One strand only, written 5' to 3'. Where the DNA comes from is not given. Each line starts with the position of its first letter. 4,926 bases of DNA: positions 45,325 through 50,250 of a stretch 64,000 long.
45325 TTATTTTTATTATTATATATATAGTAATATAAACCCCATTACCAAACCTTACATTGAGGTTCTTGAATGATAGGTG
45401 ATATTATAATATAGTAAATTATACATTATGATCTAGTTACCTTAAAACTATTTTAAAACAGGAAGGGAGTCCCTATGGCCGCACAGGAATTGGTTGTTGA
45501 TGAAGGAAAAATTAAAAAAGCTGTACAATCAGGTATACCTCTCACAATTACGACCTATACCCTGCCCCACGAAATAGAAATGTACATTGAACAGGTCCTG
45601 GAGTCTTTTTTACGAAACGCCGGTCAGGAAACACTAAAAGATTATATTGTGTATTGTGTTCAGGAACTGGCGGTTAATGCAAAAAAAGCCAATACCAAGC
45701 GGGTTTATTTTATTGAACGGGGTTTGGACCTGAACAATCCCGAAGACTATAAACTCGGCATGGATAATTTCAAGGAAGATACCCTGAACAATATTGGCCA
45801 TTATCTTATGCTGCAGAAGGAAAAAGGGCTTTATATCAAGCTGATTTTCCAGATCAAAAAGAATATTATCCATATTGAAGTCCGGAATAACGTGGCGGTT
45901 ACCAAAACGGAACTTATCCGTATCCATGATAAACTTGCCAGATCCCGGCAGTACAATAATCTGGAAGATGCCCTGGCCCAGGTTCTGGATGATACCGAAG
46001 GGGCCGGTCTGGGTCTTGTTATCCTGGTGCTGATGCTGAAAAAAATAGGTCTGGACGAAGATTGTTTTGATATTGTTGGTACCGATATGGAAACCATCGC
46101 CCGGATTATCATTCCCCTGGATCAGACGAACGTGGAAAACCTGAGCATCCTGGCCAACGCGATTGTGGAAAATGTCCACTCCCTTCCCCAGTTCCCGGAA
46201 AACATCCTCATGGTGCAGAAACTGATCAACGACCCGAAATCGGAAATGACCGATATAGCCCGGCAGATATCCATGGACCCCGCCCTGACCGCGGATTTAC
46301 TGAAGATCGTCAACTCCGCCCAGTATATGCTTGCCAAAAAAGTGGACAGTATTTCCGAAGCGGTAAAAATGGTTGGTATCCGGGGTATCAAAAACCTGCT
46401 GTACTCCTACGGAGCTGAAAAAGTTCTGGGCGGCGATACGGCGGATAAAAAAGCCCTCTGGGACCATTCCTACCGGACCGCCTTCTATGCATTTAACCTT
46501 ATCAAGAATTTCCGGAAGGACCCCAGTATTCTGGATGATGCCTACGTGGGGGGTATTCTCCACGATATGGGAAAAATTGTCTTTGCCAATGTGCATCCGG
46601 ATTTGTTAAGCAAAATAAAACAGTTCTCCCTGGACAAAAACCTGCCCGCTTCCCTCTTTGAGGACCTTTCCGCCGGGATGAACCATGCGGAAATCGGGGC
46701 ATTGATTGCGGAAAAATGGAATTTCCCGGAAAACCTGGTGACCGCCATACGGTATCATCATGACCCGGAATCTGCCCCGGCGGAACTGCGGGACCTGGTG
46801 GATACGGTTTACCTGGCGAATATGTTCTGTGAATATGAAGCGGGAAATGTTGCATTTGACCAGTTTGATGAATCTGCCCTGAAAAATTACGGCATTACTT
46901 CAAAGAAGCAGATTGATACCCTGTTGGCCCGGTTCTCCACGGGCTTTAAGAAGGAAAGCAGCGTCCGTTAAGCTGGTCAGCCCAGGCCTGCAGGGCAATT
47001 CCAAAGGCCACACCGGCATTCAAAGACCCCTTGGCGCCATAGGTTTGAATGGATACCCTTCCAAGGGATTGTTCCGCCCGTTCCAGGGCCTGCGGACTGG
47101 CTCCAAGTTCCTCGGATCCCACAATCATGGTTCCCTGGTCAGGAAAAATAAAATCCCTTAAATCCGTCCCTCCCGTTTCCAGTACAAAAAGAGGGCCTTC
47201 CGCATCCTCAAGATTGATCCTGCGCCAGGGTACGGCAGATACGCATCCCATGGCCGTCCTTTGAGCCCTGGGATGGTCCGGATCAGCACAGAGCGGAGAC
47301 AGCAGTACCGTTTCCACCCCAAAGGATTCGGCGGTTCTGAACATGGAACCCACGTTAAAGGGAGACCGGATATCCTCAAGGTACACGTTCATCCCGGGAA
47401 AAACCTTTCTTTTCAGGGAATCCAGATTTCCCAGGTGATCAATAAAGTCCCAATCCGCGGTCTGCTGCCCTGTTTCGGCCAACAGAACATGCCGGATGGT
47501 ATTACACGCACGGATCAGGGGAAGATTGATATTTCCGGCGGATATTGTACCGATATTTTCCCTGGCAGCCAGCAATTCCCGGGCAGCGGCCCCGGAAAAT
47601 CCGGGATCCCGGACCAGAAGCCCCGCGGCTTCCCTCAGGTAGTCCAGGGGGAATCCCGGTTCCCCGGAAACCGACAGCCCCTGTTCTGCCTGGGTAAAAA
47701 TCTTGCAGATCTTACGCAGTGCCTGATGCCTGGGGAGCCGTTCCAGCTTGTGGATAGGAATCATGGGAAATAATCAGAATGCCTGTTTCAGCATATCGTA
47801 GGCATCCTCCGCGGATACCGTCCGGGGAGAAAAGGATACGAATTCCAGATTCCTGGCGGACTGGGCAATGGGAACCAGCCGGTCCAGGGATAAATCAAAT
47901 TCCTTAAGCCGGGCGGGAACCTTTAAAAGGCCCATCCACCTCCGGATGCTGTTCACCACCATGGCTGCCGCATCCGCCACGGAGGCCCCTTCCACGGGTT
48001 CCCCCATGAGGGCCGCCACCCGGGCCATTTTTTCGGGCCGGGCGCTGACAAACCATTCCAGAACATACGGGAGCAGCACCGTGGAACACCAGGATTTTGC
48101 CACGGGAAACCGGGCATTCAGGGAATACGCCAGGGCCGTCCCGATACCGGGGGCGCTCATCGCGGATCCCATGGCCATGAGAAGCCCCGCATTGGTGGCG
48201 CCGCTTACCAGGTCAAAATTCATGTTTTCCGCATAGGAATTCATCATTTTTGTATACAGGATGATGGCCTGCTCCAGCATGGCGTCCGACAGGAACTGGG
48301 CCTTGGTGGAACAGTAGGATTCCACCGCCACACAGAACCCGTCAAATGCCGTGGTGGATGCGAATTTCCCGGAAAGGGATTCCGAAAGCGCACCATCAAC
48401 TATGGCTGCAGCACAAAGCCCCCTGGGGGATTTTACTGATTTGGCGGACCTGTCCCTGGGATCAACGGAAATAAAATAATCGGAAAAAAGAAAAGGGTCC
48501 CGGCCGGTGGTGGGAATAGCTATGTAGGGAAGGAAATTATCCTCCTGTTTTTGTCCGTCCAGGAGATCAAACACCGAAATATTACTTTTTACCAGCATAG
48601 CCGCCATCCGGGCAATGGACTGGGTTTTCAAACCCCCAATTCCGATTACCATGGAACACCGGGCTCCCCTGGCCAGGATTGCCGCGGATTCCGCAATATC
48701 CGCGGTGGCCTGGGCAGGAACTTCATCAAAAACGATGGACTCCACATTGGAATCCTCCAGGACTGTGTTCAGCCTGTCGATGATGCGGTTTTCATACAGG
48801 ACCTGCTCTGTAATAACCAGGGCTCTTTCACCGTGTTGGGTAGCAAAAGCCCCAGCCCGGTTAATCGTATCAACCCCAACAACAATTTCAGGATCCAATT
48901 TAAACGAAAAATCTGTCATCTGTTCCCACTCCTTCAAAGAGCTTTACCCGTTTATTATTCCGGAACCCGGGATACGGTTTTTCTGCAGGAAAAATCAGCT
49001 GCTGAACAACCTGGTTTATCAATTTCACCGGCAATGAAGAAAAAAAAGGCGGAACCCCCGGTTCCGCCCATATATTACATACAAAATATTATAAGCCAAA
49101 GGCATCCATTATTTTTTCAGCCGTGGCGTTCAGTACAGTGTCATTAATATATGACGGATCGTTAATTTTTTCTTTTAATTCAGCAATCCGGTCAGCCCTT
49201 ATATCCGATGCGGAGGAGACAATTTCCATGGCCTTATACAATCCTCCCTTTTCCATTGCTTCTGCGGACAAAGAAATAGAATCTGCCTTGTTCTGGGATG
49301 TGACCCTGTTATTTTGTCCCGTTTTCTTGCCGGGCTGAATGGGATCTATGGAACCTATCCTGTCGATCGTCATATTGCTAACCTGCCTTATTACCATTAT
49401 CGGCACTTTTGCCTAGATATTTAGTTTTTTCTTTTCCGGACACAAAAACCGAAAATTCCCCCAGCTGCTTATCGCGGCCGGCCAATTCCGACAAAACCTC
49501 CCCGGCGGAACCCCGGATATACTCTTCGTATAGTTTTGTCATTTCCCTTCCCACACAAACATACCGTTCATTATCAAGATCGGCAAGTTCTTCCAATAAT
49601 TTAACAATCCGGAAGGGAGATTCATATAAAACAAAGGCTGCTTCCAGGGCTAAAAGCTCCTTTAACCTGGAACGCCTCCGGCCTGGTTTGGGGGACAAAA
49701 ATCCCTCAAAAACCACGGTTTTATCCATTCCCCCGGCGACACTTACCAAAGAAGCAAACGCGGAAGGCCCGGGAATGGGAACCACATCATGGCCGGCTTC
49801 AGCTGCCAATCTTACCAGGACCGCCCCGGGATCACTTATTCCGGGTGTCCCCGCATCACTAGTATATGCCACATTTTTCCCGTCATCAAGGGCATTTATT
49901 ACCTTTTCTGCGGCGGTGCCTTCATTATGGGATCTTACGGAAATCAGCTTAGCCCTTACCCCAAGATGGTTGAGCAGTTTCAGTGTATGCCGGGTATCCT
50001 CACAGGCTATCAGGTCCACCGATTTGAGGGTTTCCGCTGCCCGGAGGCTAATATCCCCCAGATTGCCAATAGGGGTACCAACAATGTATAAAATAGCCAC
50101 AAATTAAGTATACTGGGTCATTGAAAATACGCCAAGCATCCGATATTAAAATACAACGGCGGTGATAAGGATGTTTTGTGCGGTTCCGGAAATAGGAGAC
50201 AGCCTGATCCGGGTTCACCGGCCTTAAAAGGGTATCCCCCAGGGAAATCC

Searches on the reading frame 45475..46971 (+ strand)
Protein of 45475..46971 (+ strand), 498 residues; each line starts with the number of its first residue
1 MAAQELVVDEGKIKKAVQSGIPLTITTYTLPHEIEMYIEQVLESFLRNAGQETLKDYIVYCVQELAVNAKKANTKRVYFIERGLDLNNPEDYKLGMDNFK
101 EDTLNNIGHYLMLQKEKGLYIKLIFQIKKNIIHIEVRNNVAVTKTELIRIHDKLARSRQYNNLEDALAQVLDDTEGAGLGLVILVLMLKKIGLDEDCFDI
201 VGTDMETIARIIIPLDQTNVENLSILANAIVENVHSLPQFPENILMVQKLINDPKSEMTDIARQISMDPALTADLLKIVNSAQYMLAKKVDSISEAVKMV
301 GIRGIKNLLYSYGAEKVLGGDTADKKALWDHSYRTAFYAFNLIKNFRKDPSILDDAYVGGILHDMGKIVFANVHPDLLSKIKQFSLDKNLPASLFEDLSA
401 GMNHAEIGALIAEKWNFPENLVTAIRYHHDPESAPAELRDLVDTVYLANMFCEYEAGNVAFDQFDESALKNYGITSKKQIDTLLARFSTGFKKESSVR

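Call 32: search_protein_families(library=pfam, proteins=[window:45475-46971:+], max_evalue=0.0001)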
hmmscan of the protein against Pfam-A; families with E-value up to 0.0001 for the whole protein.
window:45475-46971:+ (498 aa): 2 families
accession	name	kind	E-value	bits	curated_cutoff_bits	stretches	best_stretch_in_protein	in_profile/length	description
PF08668.18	HDOD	-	6.6e-57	192.6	22.9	1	237-431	1-196/196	HDOD domain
PF01966.28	HD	-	1.3e-09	38.8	22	1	329-435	2-92/116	HD domain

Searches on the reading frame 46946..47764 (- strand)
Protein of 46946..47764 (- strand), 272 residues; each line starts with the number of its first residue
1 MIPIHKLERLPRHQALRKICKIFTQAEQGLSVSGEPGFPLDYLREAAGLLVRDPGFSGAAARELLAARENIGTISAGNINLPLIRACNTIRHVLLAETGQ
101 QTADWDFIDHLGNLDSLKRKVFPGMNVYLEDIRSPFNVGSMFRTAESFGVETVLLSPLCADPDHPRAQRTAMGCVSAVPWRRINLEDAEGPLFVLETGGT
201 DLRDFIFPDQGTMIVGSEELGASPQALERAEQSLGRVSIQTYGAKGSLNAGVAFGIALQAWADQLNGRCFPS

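Call 32: search_protein_families(library=pfam, proteins=[window:46946-47764:-], max_evalue=0.0001)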
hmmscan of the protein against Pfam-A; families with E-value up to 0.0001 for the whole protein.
window:46946-47764:- (272 aa): 1 family
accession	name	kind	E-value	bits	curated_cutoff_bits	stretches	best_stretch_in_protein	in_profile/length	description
PF00588.24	SpoU_methylase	-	1.2e-23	84.3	29.7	1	125-258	2-141/142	SpoU rRNA Methylase family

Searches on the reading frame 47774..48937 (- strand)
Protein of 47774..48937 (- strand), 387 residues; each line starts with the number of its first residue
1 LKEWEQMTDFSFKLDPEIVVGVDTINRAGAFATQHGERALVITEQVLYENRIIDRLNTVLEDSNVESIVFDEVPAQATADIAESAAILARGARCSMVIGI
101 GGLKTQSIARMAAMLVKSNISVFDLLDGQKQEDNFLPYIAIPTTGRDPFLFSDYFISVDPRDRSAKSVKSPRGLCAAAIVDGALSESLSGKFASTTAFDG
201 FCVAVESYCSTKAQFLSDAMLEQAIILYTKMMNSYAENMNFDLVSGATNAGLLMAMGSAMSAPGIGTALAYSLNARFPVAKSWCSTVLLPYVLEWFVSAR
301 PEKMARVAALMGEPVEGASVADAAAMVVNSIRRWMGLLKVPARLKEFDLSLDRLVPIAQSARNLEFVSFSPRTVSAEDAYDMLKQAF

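Call 32: search_protein_families(library=pfam, proteins=[window:47774-48937:-], max_evalue=0.0001)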
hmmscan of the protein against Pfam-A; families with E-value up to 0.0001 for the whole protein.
window:47774-48937:- (387 aa): 3 families
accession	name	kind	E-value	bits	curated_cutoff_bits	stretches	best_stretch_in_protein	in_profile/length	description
PF00465.25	Fe-ADH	-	4.9e-23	82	31.3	1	17-181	3-167/168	Iron-containing alcohol dehydrogenase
PF25137.1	ADH_Fe_C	-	4.3e-19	69.4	27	1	195-387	3-194/194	Fe-containing alcohol dehydrogenase family, C-terminal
PF13685.12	Fe-ADH_2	-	6.5e-06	26.7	28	1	20-116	2-97/149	Iron-containing alcohol dehydrogenase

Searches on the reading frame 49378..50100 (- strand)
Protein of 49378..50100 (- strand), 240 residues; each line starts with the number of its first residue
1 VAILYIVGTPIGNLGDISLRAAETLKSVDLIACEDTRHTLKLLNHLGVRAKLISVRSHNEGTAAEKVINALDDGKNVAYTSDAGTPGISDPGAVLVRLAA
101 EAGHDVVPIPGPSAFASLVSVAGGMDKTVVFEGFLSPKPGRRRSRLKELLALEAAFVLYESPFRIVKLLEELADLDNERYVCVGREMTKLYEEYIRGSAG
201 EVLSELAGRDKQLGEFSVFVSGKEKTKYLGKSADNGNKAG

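Call 32: search_protein_families(library=pfam, proteins=[window:49378-50100:-], max_evalue=0.0001)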
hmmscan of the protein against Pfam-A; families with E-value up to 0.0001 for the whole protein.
window:49378-50100:- (240 aa): 1 family
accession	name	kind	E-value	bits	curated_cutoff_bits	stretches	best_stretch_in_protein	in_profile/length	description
PF00590.25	TP_methylase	-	1.2e-30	107.5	27.8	1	4-202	2-211/212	Tetrapyrrole (Corrin/Porphyrin) Methylases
